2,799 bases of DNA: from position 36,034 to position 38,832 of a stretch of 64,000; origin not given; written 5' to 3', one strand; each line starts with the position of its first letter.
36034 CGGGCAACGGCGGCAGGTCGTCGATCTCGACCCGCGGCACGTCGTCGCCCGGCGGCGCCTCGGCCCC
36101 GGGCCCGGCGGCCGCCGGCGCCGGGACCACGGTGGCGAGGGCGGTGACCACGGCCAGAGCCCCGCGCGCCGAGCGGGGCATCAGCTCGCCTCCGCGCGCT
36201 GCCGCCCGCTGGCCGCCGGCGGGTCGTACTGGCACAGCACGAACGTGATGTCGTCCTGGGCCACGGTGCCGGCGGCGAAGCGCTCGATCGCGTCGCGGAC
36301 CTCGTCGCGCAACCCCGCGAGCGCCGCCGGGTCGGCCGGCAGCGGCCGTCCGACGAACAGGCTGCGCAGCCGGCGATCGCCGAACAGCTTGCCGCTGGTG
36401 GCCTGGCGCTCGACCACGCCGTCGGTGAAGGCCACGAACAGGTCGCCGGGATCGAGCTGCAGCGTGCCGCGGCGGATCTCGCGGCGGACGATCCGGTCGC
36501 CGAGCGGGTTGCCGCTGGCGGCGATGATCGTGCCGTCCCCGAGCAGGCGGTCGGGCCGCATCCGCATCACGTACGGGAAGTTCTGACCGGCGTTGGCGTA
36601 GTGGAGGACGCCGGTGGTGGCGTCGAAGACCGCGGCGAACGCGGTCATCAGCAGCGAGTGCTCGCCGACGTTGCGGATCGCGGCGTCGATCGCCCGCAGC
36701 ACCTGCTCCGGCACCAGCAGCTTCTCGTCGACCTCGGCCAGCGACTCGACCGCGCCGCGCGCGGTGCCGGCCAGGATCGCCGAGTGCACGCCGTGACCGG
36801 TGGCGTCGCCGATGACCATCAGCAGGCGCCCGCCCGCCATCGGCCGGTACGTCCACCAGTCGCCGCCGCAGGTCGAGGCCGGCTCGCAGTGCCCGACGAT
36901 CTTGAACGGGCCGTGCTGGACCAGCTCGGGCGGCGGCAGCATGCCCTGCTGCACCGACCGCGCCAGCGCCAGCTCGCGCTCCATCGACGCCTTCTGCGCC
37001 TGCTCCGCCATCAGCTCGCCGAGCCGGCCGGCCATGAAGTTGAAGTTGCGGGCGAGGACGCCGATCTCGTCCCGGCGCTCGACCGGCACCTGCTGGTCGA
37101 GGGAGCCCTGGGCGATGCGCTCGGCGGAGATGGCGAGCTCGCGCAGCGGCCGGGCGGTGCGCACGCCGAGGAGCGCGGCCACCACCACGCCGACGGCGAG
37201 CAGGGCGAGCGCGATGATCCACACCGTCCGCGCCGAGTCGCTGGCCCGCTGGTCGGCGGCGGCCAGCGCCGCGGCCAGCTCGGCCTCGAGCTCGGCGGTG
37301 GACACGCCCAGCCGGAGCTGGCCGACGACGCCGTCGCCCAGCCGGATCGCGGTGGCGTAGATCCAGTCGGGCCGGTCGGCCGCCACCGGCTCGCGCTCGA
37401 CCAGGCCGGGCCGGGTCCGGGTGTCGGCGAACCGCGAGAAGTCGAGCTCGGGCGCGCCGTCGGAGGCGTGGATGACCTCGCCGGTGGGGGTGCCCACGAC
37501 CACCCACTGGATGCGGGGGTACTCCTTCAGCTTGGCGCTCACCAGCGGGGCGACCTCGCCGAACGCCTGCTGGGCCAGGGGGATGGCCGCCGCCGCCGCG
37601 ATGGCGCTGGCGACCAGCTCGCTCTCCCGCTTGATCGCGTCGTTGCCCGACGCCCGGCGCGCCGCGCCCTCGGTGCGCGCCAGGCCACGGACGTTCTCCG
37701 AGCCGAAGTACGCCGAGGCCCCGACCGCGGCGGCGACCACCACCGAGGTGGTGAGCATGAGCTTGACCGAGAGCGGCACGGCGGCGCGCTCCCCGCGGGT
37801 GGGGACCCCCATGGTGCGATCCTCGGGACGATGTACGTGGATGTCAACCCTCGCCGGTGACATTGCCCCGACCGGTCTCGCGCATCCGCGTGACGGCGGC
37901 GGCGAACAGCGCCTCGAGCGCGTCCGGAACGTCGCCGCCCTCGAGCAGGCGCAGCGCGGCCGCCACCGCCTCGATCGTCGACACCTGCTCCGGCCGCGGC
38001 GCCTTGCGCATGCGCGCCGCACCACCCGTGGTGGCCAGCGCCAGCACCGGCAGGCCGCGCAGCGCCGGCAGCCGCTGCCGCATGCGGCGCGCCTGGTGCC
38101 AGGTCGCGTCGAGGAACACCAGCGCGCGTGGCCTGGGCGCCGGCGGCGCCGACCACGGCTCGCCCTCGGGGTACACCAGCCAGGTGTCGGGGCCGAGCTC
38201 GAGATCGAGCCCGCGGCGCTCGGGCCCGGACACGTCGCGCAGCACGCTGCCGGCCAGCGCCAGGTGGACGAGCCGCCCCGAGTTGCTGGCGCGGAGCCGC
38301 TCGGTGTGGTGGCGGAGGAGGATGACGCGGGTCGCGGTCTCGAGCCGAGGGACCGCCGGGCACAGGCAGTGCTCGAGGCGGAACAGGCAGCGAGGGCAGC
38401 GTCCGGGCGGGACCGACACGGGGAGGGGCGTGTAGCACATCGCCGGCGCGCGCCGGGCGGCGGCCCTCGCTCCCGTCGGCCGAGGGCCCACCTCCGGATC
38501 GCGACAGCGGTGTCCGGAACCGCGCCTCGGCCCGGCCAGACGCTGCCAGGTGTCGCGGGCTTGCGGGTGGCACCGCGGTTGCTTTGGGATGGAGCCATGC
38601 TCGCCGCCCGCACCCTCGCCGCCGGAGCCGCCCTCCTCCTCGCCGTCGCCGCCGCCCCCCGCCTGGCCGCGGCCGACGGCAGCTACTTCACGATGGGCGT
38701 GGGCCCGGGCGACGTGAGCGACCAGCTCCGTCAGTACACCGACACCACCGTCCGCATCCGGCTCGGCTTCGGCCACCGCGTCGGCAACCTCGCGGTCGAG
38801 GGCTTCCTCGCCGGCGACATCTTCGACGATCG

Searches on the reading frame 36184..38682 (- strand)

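Call 84: search_protein_families(library=pfam, proteins=[window:36184-38682:-], max_evalue=0.00001)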
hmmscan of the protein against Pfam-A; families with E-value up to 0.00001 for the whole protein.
window:36184-38682:- (833 aa): 2 families
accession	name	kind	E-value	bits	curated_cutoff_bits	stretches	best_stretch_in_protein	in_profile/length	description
PF07228.17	SpoIIE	-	3.6e-34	118.8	25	1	617-818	2-190/192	Stage II sporulation protein E (SpoIIE)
PF00672.30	HAMP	-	1.4e-14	54.6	25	1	508-554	5-51/53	HAMP domain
